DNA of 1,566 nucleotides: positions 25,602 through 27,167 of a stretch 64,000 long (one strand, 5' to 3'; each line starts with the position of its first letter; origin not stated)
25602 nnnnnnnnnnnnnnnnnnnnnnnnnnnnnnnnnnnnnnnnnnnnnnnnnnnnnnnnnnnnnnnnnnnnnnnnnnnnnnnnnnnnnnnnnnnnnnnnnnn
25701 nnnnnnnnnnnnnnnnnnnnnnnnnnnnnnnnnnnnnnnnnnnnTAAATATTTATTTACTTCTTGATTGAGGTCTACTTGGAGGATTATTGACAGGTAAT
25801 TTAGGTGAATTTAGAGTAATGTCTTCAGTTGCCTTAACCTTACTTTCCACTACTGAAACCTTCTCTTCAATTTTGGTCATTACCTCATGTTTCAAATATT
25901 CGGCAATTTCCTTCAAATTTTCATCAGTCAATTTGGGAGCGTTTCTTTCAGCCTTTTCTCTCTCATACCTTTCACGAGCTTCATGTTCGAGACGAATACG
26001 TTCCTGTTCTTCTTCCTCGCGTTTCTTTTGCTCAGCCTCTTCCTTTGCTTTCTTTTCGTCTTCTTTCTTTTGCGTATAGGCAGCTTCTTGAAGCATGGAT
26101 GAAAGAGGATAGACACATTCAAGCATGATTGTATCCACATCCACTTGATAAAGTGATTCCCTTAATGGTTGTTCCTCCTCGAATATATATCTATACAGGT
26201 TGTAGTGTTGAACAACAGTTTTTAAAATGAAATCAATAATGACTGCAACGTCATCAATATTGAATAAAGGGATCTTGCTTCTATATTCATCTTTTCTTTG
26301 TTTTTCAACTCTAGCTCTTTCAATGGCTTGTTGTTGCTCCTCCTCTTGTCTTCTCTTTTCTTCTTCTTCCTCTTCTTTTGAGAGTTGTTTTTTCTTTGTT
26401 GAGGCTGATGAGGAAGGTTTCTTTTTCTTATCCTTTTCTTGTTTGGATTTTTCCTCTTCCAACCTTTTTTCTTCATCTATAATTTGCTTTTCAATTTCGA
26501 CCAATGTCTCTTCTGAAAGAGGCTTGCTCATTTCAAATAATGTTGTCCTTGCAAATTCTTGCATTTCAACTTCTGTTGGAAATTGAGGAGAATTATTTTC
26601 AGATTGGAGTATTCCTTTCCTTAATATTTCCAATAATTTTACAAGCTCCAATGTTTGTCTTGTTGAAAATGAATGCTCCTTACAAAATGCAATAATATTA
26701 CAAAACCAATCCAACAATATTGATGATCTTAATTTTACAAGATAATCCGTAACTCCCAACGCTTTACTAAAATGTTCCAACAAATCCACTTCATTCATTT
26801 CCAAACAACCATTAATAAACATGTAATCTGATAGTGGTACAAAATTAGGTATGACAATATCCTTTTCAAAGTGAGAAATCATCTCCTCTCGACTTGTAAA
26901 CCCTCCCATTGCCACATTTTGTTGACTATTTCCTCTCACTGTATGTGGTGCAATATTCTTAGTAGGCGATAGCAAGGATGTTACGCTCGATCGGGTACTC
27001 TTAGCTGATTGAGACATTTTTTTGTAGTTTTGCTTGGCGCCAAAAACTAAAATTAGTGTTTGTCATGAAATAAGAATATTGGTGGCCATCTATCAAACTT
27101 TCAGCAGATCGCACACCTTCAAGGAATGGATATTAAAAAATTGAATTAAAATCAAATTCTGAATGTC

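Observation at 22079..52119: Neighbourhood enriched for cilium/flagellum-related genes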

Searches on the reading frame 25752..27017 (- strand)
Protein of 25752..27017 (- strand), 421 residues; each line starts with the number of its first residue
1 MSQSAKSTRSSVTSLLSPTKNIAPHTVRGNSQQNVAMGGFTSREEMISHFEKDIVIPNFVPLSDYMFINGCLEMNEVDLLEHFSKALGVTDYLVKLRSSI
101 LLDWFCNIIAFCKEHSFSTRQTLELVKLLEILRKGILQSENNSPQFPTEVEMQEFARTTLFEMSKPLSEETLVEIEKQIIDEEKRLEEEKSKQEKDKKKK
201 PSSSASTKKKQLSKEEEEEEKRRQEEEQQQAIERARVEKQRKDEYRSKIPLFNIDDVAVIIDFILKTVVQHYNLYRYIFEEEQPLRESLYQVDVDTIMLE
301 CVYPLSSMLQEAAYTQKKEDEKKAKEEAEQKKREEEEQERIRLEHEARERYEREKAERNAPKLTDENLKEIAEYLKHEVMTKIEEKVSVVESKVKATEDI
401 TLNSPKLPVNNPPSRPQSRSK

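Call 4: search_protein_families(library=pfam, proteins=[window:25752-27017:-], max_evalue=0.01)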
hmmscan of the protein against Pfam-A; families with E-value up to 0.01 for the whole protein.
window:25752-27017:- (421 aa): 1 family
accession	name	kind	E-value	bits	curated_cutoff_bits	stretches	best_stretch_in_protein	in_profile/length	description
PF14769.11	CLAMP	-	5.7e-12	46.4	22.7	1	245-283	57-95/99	Flagellar C1a complex subunit C1a-32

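Call 17: search_solved_structures(query=window:25752-27017:-, max_evalue=0.1)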
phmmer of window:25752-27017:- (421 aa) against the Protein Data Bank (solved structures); distinct sequences matched with E-value up to 0.1: 3.
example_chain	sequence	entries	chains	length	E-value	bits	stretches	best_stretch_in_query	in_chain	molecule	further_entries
7n6g_5E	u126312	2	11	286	9.9e-08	34.8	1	249-398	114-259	FAP114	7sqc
9ijj_3K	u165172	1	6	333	6.8e-05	25.5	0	95-137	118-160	Cilia- and flagella-associated protein 119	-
7n6g_5I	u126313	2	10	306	0.0011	21.5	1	249-390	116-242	FAP119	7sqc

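Call 82: find_encoding_contigs(protein=window:25752-27017:-, flank=1000, max_places=8)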
Protein window:25752-27017:- (421 aa): no gene with exactly this product is on record in the collection.

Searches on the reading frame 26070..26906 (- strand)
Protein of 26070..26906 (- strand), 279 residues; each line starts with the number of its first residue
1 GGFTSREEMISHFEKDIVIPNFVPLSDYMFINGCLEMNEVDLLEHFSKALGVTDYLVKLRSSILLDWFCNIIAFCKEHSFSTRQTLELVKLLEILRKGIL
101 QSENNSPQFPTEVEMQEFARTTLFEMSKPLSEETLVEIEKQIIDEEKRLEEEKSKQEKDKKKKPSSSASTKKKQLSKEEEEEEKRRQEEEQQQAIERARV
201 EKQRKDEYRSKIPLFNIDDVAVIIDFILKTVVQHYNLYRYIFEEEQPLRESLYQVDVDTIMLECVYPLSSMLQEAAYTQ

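Call 36: find_homologous_proteins(query=window:26070-26906:-, max_evalue=0.001)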
Query seq(279 aa) (279 aa): 2 proteins with E <= 0.001 among 1859 candidates.
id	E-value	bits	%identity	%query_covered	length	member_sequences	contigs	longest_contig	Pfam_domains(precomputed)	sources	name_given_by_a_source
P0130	1.3e-100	354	60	100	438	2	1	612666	PF14769.12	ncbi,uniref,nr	ncbi:hypothetical protein FDP41_000023 [Naegleria fowleri]|uniref:Uncharacterized protein n=1 Tax=Na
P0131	6.2e-98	345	59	100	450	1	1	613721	PF14769.12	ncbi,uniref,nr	ncbi:hypothetical protein C9374_005963 [Naegleria lovaniensis]|uniref:Uncharacterized protein n=1 Ta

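Call 37: find_encoding_contigs(protein=P0130, flank=10000, max_places=1)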
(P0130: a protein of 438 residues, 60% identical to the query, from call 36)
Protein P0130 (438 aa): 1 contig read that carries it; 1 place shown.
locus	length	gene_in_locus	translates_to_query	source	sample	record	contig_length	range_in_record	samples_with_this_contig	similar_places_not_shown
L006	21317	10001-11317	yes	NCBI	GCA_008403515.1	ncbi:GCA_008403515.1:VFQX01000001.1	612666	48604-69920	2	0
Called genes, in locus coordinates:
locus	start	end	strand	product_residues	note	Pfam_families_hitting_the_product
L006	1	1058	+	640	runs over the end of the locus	PF00199:Catalase, PF06628:Catalase-rel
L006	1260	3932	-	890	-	PF01048:PNP_UDP_1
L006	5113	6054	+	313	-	PF00497:SBP_bac_3 (weak)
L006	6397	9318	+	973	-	-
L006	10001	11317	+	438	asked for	PF14769:CLAMP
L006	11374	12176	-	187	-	-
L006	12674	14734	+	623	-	PF00615:RGS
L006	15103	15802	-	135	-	-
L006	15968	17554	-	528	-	-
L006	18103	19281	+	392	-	-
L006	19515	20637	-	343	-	PF00503:G-alpha, PF00025:Arf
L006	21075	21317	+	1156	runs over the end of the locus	PF11704:Folliculin (weak), PF27109:SMCR8_C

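Call 38: find_encoding_contigs(protein=P0131, flank=10000, max_places=1)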
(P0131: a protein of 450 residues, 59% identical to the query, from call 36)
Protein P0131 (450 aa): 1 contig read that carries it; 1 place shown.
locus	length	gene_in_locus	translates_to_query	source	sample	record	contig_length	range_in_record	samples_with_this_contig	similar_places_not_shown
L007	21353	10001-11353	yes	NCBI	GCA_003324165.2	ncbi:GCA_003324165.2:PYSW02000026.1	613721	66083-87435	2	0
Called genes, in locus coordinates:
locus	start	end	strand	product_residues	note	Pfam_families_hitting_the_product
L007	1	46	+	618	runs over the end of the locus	PF00199:Catalase, PF06628:Catalase-rel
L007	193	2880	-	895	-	PF01048:PNP_UDP_1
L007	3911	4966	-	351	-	PF00702:Hydrolase, PF13246:Cation_ATPase, PF00689:Cation_ATPase_C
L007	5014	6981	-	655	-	PF00690:Cation_ATPase_N, PF00122:E1-E2_ATPase, PF13246:Cation_ATPase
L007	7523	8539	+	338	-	PF00497:SBP_bac_3 (weak)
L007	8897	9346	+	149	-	-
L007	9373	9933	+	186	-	-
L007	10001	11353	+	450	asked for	PF14769:CLAMP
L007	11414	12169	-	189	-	-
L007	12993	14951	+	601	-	PF00615:RGS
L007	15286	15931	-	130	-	-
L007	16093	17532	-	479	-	-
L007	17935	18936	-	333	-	PF00497:SBP_bac_3 (weak)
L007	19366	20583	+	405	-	-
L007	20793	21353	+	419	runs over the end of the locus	PF00646:F-box (weak), PF12937:F-box-like (weak)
